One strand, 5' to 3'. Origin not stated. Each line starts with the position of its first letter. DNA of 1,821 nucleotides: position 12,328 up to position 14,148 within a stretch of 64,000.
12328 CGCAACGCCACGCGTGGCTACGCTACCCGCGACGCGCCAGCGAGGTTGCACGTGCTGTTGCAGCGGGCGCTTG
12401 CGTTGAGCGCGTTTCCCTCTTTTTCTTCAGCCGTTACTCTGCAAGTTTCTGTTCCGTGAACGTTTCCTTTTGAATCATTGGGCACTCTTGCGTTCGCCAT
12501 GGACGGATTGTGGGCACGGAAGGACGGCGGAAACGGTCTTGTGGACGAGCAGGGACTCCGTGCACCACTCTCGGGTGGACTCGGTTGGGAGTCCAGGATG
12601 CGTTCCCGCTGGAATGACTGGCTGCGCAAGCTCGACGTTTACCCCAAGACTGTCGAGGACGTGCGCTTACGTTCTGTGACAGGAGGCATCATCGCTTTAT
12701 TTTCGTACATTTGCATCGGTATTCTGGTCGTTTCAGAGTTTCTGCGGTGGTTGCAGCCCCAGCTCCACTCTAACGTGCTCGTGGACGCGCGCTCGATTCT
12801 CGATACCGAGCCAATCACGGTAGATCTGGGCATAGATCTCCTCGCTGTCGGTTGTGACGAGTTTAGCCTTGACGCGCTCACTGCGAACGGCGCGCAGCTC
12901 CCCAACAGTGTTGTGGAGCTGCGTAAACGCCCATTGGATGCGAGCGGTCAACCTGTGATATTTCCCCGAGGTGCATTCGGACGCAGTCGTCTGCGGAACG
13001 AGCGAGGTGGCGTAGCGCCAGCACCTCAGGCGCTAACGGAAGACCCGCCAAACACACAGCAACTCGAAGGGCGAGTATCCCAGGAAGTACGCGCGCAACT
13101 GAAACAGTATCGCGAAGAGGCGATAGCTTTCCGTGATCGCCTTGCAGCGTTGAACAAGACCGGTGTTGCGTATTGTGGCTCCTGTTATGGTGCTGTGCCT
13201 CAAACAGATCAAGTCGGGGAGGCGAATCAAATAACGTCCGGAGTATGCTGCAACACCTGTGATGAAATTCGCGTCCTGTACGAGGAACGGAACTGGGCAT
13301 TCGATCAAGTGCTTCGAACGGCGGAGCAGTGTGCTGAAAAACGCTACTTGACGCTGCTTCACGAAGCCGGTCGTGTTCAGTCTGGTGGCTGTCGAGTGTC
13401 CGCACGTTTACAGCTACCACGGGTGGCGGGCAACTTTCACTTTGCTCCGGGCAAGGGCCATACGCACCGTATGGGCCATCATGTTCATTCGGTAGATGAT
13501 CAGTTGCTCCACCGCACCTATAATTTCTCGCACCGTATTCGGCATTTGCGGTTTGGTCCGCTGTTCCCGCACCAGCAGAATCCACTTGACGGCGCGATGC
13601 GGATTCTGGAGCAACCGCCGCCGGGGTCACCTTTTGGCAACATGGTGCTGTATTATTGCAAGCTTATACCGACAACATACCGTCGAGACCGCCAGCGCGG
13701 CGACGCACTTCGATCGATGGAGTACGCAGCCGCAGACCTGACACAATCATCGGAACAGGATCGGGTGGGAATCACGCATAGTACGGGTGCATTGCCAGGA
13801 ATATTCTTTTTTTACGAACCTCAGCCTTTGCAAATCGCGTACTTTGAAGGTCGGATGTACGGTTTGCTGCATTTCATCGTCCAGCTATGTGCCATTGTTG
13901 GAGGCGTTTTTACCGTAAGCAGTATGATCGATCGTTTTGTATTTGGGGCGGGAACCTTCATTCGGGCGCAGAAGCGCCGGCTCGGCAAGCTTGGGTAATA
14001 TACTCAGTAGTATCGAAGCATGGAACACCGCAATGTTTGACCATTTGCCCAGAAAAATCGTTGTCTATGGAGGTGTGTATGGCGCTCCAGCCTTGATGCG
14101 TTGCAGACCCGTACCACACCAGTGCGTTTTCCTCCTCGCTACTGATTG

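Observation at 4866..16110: Three-gene block (lipase - TenA - ERGIC3) bracketed by 1.08-kb direct repeats at ~98% identity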

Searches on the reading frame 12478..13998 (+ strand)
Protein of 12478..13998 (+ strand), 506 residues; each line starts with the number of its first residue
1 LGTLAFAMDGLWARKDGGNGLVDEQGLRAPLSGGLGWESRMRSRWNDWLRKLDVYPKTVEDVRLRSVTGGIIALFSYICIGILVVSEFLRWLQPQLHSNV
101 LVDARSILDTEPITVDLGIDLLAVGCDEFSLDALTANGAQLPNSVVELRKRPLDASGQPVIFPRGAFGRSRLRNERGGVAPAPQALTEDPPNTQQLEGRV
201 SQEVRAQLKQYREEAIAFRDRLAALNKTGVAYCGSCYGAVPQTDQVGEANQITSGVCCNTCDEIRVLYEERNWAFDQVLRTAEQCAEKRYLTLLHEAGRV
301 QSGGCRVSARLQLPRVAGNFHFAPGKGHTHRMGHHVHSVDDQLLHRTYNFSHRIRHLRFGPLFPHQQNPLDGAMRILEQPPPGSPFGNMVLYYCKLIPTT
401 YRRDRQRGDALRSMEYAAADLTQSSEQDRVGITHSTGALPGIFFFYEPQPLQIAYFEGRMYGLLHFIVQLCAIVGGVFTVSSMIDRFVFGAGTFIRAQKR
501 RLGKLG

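Call 7: search_protein_families(library=pfam, proteins=[window:12478-13998:+], max_evalue=0.01)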
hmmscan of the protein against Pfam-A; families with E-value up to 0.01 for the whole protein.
window:12478-13998:+ (506 aa): 2 families
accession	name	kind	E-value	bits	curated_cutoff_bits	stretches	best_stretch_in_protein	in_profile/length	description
PF07970.17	COPIIcoated_ERV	-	4.7e-55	187.3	23.6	1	236-485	1-227/227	Endoplasmic reticulum vesicle transporter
PF13850.11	ERGIC_N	-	1.6e-15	57.5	27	1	49-139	1-88/91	Endoplasmic Reticulum-Golgi Intermediate Compartment (ERGIC)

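Call 8: find_homologous_proteins(query=window:12598-13998:+, max_evalue=1e-20)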
Query window:12598-13998:+ (466 aa): 578 proteins with E <= 1e-20 among 8000 candidates; the best 120 are listed.
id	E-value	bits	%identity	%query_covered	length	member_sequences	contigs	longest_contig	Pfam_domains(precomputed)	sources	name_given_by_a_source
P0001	0.0e+0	1080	100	100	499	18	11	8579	PF13850.12,PF07970.18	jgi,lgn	jgi:hypothetical protein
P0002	8.6e-222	755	71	99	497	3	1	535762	PF13850.12,PF07970.18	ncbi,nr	ncbi:hypothetical protein CCYA_CCYA13G3525 [Cyanidiococcus yangmingshanensis]|nr:hypothetical protei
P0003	2.5e-209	714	69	99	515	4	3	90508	PF13850.12,PF07970.18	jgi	jgi:hypothetical protein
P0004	3.4e-130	453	47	99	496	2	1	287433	PF13850.12,PF07970.18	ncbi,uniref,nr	ncbi:hypothetical protein CDCA_CDCA18G4588 [Cyanidium caldarium]|uniref:Endoplasmic reticulum-Golgi 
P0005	5.2e-57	212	31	100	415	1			PF13850.12,PF07970.18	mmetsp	mmetsp:Transcript_57518/g.135342 ORF Transcript_57518/g.135342 Transcript_57518/m.135342 type:comple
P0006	1.8e-56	210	32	98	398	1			PF13850.12,PF07970.18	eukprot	eukprot:tig00021433_g21270.t1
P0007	4.2e-56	209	32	98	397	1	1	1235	PF13850.12,PF07970.18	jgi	-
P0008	3.0e-55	206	31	100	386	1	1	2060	PF13850.12,PF07970.18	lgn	-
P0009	3.1e-55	206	32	95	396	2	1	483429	PF13850.12,PF07970.18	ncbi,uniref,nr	ncbi:hypothetical protein Pmani_024001 [Petrolisthes manimaculis]|uniref:Endoplasmic reticulum-Golgi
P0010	1.0e-54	204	32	100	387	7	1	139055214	PF13850.12,PF07970.18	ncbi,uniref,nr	ncbi:endoplasmic reticulum-Golgi intermediate compartment protein 3-like [Argiope bruennichi]|uniref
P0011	1.1e-54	204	33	98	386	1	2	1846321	PF13850.12,PF07970.18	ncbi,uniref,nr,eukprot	ncbi:hypothetical protein SELMODRAFT_271242 [Selaginella moellendorffii]|uniref:Endoplasmic reticulu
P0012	1.7e-54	203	33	98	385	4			PF13850.12,PF07970.18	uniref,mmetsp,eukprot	uniref:Endoplasmic reticulum vesicle transporter C-terminal domain-containing protein n=2 Tax=Pyrami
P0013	2.0e-54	203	32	98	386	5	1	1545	PF13850.12,PF07970.18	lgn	-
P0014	2.4e-54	203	32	98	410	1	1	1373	PF13850.12,PF07970.18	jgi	jgi:hypothetical protein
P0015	2.7e-54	203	30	98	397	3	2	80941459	PF13850.12,PF07970.18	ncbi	ncbi:hypothetical protein CsatB_014124 [Cannabis sativa]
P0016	2.7e-54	203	31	98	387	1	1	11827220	PF13850.12,PF07970.18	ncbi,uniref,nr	ncbi:PREDICTED: endoplasmic reticulum-Golgi intermediate compartment protein 3-like [Tarenaya hassle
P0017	5.1e-54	202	32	98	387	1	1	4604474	PF13850.12,PF07970.18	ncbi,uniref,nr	ncbi:DgyrCDS1803 [Dimorphilus gyrociliatus]|uniref:Endoplasmic reticulum-Golgi intermediate compartm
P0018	5.4e-54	202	30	98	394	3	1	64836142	PF13850.12,PF07970.18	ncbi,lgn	ncbi:endoplasmic reticulum-Golgi intermediate compartment protein 3 [Cherax quadricarinatus]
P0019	6.9e-54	201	31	98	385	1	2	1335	PF13850.12,PF07970.18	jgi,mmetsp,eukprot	mmetsp:Transcript_33759/g.54705 ORF Transcript_33759/g.54705 Transcript_33759/m.54705 type:complete 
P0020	8.0e-54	201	32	98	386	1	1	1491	PF13850.12,PF07970.18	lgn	-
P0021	1.1e-53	201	31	99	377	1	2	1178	PF13850.12,PF07970.18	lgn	-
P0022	1.3e-53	200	31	98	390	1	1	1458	PF13850.12,PF07970.18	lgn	-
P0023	1.5e-53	200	31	98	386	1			PF13850.12,PF07970.18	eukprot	eukprot:c12061_g1_i1 orf=335-1495(-)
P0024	1.6e-53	200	31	98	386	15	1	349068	PF13850.12,PF07970.18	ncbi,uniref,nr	ncbi:hypothetical protein HPP92_027686 [Vanilla planifolia]|uniref:Endoplasmic reticulum-Golgi inter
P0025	1.7e-53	200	31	98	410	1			PF13850.12,PF07970.18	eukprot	eukprot:comp11697_c0_seq1/m.6245 comp11697_c0_seq1/g.6245 ORF comp11697_c0_seq1/g.6245 comp11697_c0_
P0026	3.2e-53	199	33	100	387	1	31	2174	PF13850.12,PF07970.18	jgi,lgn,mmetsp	mmetsp:Transcript_23393/g.55734 ORF Transcript_23393/g.55734 Transcript_23393/m.55734 type:complete 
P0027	3.3e-53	199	30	98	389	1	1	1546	PF13850.12,PF07970.18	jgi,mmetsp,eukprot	mmetsp:Transcript_572/g.1938 ORF Transcript_572/g.1938 Transcript_572/m.1938 type:complete len:390 (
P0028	3.3e-53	199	29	98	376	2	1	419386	PF13850.12,PF07970.18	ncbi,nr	ncbi:endoplasmic reticulum vesicle transporter-domain-containing protein [Paraphysoderma sedebokeren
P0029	4.1e-53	199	30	98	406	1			PF13850.12,PF07970.18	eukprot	eukprot:g73564.t1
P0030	4.3e-53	199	31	98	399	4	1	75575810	PF13850.12,PF07970.18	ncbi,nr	ncbi:uncharacterized protein LOC115724845 isoform X1 [Cannabis sativa]|nr:uncharacterized protein LO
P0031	4.4e-53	199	31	98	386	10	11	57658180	PF13850.12,PF07970.18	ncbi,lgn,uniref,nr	ncbi:endoplasmic reticulum-Golgi intermediate compartment protein 3 [Eucalyptus grandis]|uniref:Unch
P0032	4.5e-53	199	32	98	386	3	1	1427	PF13850.12,PF07970.18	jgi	jgi:hypothetical protein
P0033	5.9e-53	198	32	98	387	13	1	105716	PF13850.12,PF07970.18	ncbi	ncbi:unnamed protein product [Closterium sp. NIES-53]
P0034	8.4e-53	198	31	98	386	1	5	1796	PF13850.12,PF07970.18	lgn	-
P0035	1.0e-52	197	32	99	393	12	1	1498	PF13850.12,PF07970.18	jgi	-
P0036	1.1e-52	197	30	98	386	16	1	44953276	PF13850.12,PF07970.18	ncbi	ncbi:unnamed protein product [Musa hybrid cultivar]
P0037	1.2e-52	197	36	59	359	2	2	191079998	PF13850.12,PF07970.18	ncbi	ncbi:hypothetical protein ACSBR2_029571 [Camellia fascicularis]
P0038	1.2e-52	197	31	98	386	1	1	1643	PF13850.12,PF07970.18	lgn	-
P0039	1.3e-52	197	32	98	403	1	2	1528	PF13850.12,PF07970.18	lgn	-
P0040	1.7e-52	197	30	98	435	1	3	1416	PF13850.12,PF07970.18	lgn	-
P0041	2.0e-52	197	31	98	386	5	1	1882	PF13850.12,PF07970.18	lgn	-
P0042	2.3e-52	196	30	98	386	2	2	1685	PF13850.12,PF07970.18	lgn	-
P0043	2.3e-52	196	31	100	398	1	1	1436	PF13850.12,PF07970.18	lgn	-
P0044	2.4e-52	196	32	98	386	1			PF13850.12,PF07970.18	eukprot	eukprot:TRINITY_DN18829_c0_g1_i1.p1 TRINITY_DN18829_c0_g1~~TRINITY_DN18829_c0_g1_i1.p1 ORF type:comp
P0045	3.2e-52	196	31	99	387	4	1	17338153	PF13850.12,PF07970.18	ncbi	ncbi:hypothetical protein OROHE_018932 [Orobanche hederae]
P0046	3.8e-52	196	31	98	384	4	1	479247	PF13850.12,PF07970.18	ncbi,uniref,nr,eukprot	ncbi:endoplasmic reticulum vesicle transporter-domain-containing protein [Dunaliella salina]|uniref:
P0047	4.6e-52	195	31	98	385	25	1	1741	PF13850.12,PF07970.18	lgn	-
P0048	5.1e-52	195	31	98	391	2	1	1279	PF13850.12,PF07970.18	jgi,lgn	-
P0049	5.2e-52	195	31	98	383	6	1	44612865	PF13850.12,PF07970.18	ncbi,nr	ncbi:uncharacterized protein LOC116263128 [Nymphaea colorata]|nr:uncharacterized protein LOC11626312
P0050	5.2e-52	195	33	98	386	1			PF13850.12,PF07970.18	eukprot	eukprot:c23998_g1_i1 orf=473-1633(-)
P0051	6.3e-52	195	30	97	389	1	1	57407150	PF13850.12,PF07970.18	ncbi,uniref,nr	ncbi:hypothetical protein OPV22_021552 [Ensete ventricosum]|uniref:Endoplasmic reticulum vesicle tra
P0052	6.4e-52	195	31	98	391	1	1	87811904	PF13850.12,PF07970.18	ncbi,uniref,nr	ncbi:endoplasmic reticulum-Golgi intermediate compartment protein 3-like isoform X1 [Telopea specios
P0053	8.0e-52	195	31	98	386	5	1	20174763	PF13850.12,PF07970.18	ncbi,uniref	ncbi:uncharacterized protein [Primulina huaijiensis]|uniref:uncharacterized protein isoform X1 n=1 T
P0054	8.5e-52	194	30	98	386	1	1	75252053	PF13850.12,PF07970.18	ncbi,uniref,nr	ncbi:uncharacterized protein [Elaeis guineensis]|uniref:Endoplasmic reticulum-Golgi intermediate com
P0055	9.0e-52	194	30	98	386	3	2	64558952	PF13850.12,PF07970.18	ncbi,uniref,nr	ncbi:hypothetical protein DCAR_0309843 [Daucus carota subsp. sativus]|uniref:Endoplasmic reticulum v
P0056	9.1e-52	194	33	98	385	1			PF13850.12,PF07970.18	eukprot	eukprot:jgi/Chlat1/8456/Chrsp80S07865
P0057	9.7e-52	194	33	98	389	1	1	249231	PF13850.12,PF07970.18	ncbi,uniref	ncbi:hypothetical protein WJX73_008042 [Symbiochloris irregularis]|uniref:Endoplasmic reticulum-Golg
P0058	1.1e-51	194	30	98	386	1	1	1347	PF13850.12,PF07970.18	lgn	-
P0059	1.3e-51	194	30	98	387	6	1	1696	PF13850.12,PF07970.18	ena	-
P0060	1.4e-51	194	29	97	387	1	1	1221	PF13850.12,PF07970.18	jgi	-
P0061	1.4e-51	194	30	98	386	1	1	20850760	PF13850.12,PF07970.18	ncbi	ncbi:hypothetical protein ABFS83_02G060200 [Erythranthe nasuta]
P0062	1.4e-51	194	31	98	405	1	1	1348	PF13850.12,PF07970.18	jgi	-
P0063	1.5e-51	194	30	98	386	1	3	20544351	PF13850.12,PF07970.18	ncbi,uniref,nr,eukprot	ncbi:hypothetical protein ABFS82_02G060400 [Erythranthe guttata]|uniref:Endoplasmic reticulum vesicl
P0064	1.5e-51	194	33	98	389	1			PF13850.12,PF07970.18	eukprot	eukprot:TRINITY_DN32853_c0_g1_i1.p1 TRINITY_DN32853_c0_g1~~TRINITY_DN32853_c0_g1_i1.p1 ORF type:comp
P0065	1.6e-51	194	30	98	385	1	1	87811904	PF13850.12,PF07970.18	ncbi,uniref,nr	ncbi:endoplasmic reticulum-Golgi intermediate compartment protein 3-like isoform X2 [Telopea specios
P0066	1.7e-51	193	29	98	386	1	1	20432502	PF13850.12,PF07970.18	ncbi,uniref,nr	ncbi:Protein disulfide-isomerase 5-3 [Acorus gramineus]|uniref:Protein disulfide-isomerase 5-3 n=1 T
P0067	2.3e-51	193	33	98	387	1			PF13850.12,PF07970.18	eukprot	eukprot:jgi/Mesvir1/29525/Mv07020-RA.1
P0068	2.4e-51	193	29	98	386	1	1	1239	PF13850.12,PF07970.18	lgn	-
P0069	2.6e-51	193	30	98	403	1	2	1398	PF13850.12,PF07970.18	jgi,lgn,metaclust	metaclust:\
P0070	2.7e-51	193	31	98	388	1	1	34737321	PF13850.12,PF07970.18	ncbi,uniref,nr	ncbi:hypothetical protein C0Q70_08076 [Pomacea canaliculata]|uniref:Endoplasmic reticulum-Golgi inte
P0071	3.2e-51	193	31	98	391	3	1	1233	PF13850.12,PF07970.18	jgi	-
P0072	3.3e-51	193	32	98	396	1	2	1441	PF13850.12,PF07970.18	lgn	-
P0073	3.8e-51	192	29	97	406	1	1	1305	PF13850.12,PF07970.18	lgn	-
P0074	3.9e-51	192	31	98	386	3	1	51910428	PF13850.12,PF07970.18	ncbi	ncbi:hypothetical protein SLE2022_116030 [Rubroshorea leprosula]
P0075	3.9e-51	192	30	98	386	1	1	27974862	PF13850.12,PF07970.18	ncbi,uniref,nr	ncbi:Protein disulfide-isomerase 5-3 [Acorus calamus]|uniref:Protein disulfide-isomerase 5-3 n=1 Tax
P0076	4.3e-51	192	30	98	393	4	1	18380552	PF13850.12,PF07970.18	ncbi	ncbi:Endoplasmic reticulum-Golgi intermediate compartment protein 3 [Linum grandiflorum]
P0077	4.5e-51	192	32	99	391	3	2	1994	PF13850.12,PF07970.18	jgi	-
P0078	5.0e-51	192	31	98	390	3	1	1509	PF13850.12,PF07970.18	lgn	-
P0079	8.3e-51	191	31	95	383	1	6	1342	PF13850.12,PF07970.18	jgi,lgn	jgi:hypothetical protein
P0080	9.0e-51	191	30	98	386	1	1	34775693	PF13850.12,PF07970.18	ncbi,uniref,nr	ncbi:hypothetical protein HPP92_016209 [Vanilla planifolia]|uniref:Endoplasmic reticulum-Golgi inter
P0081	9.0e-51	191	31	98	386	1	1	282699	PF13850.12,PF07970.18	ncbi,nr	ncbi:hypothetical protein KP509_1Z060600 [Ceratopteris richardii]|nr:hypothetical protein KP509_1Z06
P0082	1.0e-50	191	31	100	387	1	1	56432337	PF13850.12,PF07970.18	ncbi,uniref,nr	ncbi:uncharacterized protein LOC131019449 [Salvia miltiorrhiza]|uniref:uncharacterized protein LOC13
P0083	1.1e-50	191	32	99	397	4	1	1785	PF13850.12,PF07970.18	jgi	-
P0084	1.2e-50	191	31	99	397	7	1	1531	PF13850.12,PF07970.18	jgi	-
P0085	1.4e-50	190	31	98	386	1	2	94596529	PF13850.12,PF07970.18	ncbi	ncbi:hypothetical protein LguiA_006386 [Lonicera macranthoides]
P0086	1.4e-50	190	29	98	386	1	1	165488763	PF13850.12,PF07970.18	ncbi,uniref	ncbi:uncharacterized protein LOC141605337 [Silene latifolia]|uniref:uncharacterized protein LOC14160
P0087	1.5e-50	190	30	98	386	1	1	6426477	PF13850.12,PF07970.18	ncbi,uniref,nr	ncbi:uncharacterized protein LOC127257024 [Andrographis paniculata]|uniref:uncharacterized protein L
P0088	1.5e-50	190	32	100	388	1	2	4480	PF13850.12,PF07970.18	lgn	-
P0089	1.7e-50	190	30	98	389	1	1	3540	PF13850.12,PF07970.18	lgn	-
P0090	2.0e-50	190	29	98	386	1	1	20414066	PF13850.12,PF07970.18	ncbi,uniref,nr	ncbi:endoplasmic reticulum-Golgi intermediate compartment 3-like [Olea europaea subsp. europaea]|uni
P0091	2.2e-50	190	30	98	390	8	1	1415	PF13850.12,PF07970.18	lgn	-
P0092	2.4e-50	190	29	99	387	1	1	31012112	PF13850.12,PF07970.18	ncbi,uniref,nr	ncbi:OLC1v1002609C1 [Oldenlandia corymbosa var. corymbosa]|uniref:OLC1v1002609C1 n=1 Tax=Oldenlandia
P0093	2.4e-50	190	30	98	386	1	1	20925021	PF13850.12,PF07970.18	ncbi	ncbi:hypothetical protein ACP275_02G060900 [Erythranthe tilingii]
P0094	2.5e-50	190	30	98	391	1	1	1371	PF13850.12,PF07970.18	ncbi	-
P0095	2.5e-50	190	30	98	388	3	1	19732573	PF13850.12,PF07970.18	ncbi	ncbi:hypothetical protein ACP275_03G018500 [Erythranthe tilingii]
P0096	2.6e-50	190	31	98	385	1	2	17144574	PF13850.12,PF07970.18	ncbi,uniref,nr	ncbi:endoplasmic reticulum-Golgi intermediate compartment protein 3-like [Mangifera indica]|uniref:e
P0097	2.7e-50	189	30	98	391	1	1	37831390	PF13850.12,PF07970.18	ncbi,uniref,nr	ncbi:endoplasmic reticulum-Golgi intermediate compartment protein 3-like isoform X1 [Macadamia integ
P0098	2.9e-50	189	30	98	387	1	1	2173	PF13850.12,PF07970.18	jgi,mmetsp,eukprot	mmetsp:Transcript_40623/g.90320 ORF Transcript_40623/g.90320 Transcript_40623/m.90320 type:complete 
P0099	3.0e-50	189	29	98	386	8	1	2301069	PF13850.12,PF07970.18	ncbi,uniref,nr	ncbi:endoplasmic reticulum-Golgi intermediate compartment protein 3-like [Papaver somniferum]|uniref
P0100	3.2e-50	189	29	98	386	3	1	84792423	PF13850.12,PF07970.18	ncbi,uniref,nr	ncbi:endoplasmic reticulum-Golgi intermediate compartment protein 3-like [Canna indica]|uniref:Endop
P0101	3.2e-50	189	31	98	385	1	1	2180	PF13850.12,PF07970.18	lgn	-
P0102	3.7e-50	189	29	98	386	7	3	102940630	PF13850.12,PF07970.18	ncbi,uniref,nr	ncbi:Endoplasmic reticulum-Golgi intermediate compartment 3 [Gossypium arboreum]|uniref:Endoplasmic 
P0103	3.9e-50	189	29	98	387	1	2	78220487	PF13850.12,PF07970.18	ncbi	ncbi:hypothetical protein LguiA_027171 [Lonicera macranthoides]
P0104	4.0e-50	189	29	98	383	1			PF13850.12,PF07970.18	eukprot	eukprot:TRINITY_DN8641_c0_g1_i1.p1 TRINITY_DN8641_c0_g1~~TRINITY_DN8641_c0_g1_i1.p1 ORF type:complet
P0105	4.2e-50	189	29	98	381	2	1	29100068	PF13850.12,PF07970.18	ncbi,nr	ncbi:Endoplasmic reticulum-Golgi intermediate compartment protein 3 [Euphorbia peplus]|nr:Endoplasmi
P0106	4.6e-50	189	30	98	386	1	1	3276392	PF13850.12,PF07970.18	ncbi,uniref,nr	ncbi:endoplasmic reticulum-Golgi intermediate compartment protein 3-like isoform X1 [Chenopodium qui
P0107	4.9e-50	189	31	98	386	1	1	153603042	PF13850.12,PF07970.18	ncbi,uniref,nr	ncbi:uncharacterized protein LOC132627485 [Lycium barbarum]|uniref:uncharacterized protein LOC132627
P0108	4.9e-50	189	31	98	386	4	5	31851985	PF13850.12,PF07970.18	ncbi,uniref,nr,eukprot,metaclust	ncbi:endoplasmic reticulum-Golgi intermediate compartment protein 3 [Marchantia polymorpha subsp. ru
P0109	5.9e-50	188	31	98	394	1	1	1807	PF13850.12,PF07970.18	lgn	-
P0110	5.9e-50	188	29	98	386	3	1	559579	PF13850.12,PF07970.18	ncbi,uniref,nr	ncbi:hypothetical protein RJ639_036006 [Escallonia herrerae]|uniref:Endoplasmic reticulum-Golgi inte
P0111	6.7e-50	188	30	98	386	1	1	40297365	PF13850.12,PF07970.18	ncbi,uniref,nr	ncbi:endoplasmic reticulum-Golgi intermediate compartment protein 3-like [Cynara cardunculus var. sc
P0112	7.0e-50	188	29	98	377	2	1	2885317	PF13850.12,PF07970.18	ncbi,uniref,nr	ncbi:endoplasmic reticulum-Golgi intermediate compartment protein 3-like [Haliotis rubra]|uniref:end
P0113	7.7e-50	188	31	98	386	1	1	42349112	PF13850.12,PF07970.18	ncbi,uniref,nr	ncbi:hypothetical protein RND71_039942 [Anisodus tanguticus]|uniref:Endoplasmic reticulum-Golgi inte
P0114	8.4e-50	188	31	98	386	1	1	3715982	PF13850.12,PF07970.18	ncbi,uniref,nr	ncbi:endoplasmic reticulum-Golgi intermediate compartment protein 3-like [Chenopodium quinoa]|uniref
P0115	9.2e-50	188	29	98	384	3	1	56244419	PF13850.12,PF07970.18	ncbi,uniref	ncbi:hypothetical protein Scep_018589 [Stephania cephalantha]|uniref:Endoplasmic reticulum-Golgi int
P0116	9.4e-50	188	31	98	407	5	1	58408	PF13850.12,PF07970.18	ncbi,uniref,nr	ncbi:hypothetical protein TRIUR3_27593 [Triticum urartu]|uniref:Endoplasmic reticulum-Golgi intermed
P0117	9.6e-50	188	30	98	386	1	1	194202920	PF13850.12,PF07970.18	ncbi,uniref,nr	ncbi:hypothetical protein GOP47_0000535 [Adiantum capillus-veneris]|uniref:Uncharacterized protein n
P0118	1.0e-49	188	29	98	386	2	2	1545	PF13850.12,PF07970.18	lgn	-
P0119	1.1e-49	188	30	98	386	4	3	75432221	PF13850.12,PF07970.18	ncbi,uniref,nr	ncbi:Endoplasmic reticulum vesicle transporter protein [Perilla frutescens var. hirtella]|uniref:End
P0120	1.1e-49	188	29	100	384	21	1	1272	PF13850.12,PF07970.18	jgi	-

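Call 9: find_encoding_contigs(protein=P0001, flank=10000, max_places=10)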
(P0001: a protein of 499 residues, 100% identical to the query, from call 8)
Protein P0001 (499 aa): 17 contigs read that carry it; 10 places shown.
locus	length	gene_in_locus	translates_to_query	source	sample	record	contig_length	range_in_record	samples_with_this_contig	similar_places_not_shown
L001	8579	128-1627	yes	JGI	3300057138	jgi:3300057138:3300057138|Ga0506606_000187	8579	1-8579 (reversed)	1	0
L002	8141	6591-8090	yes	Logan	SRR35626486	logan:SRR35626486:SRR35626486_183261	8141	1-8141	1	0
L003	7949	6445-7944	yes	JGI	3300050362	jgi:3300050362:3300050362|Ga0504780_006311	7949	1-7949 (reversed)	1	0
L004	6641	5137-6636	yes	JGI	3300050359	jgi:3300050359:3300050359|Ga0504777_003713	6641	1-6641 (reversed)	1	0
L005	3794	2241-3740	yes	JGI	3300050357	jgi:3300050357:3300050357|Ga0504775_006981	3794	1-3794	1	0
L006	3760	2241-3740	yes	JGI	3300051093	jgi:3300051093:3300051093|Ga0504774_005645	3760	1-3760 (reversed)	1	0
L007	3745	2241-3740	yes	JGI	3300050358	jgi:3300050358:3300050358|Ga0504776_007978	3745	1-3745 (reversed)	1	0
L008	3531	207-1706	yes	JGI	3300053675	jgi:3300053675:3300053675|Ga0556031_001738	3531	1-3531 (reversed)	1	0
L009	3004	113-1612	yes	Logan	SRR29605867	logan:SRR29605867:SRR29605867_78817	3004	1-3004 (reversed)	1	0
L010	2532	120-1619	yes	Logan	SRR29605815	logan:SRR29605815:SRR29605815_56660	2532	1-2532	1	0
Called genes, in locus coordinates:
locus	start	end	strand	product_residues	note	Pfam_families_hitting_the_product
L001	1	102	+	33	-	?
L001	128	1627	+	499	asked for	PF13850:ERGIC_N, PF07970:COPIIcoated_ERV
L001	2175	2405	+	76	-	-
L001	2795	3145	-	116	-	-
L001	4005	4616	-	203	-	-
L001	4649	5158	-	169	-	-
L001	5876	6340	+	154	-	-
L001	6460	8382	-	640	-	PF21337:Peptidase_M17_N_1, PF00883:Peptidase_M17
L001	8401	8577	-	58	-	?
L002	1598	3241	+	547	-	PF01764:Lipase_3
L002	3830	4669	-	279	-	PF03070:TENA_THI-4 (faint)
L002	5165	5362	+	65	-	-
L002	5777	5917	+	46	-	-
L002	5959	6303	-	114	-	-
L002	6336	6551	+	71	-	-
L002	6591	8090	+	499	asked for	PF13850:ERGIC_N, PF07970:COPIIcoated_ERV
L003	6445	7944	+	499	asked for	PF13850:ERGIC_N, PF07970:COPIIcoated_ERV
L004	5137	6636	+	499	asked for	PF13850:ERGIC_N, PF07970:COPIIcoated_ERV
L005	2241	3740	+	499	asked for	PF13850:ERGIC_N, PF07970:COPIIcoated_ERV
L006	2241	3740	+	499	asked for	PF13850:ERGIC_N, PF07970:COPIIcoated_ERV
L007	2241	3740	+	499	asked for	PF13850:ERGIC_N, PF07970:COPIIcoated_ERV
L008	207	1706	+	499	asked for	PF13850:ERGIC_N, PF07970:COPIIcoated_ERV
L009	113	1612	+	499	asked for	PF13850:ERGIC_N, PF07970:COPIIcoated_ERV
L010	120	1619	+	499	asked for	PF13850:ERGIC_N, PF07970:COPIIcoated_ERV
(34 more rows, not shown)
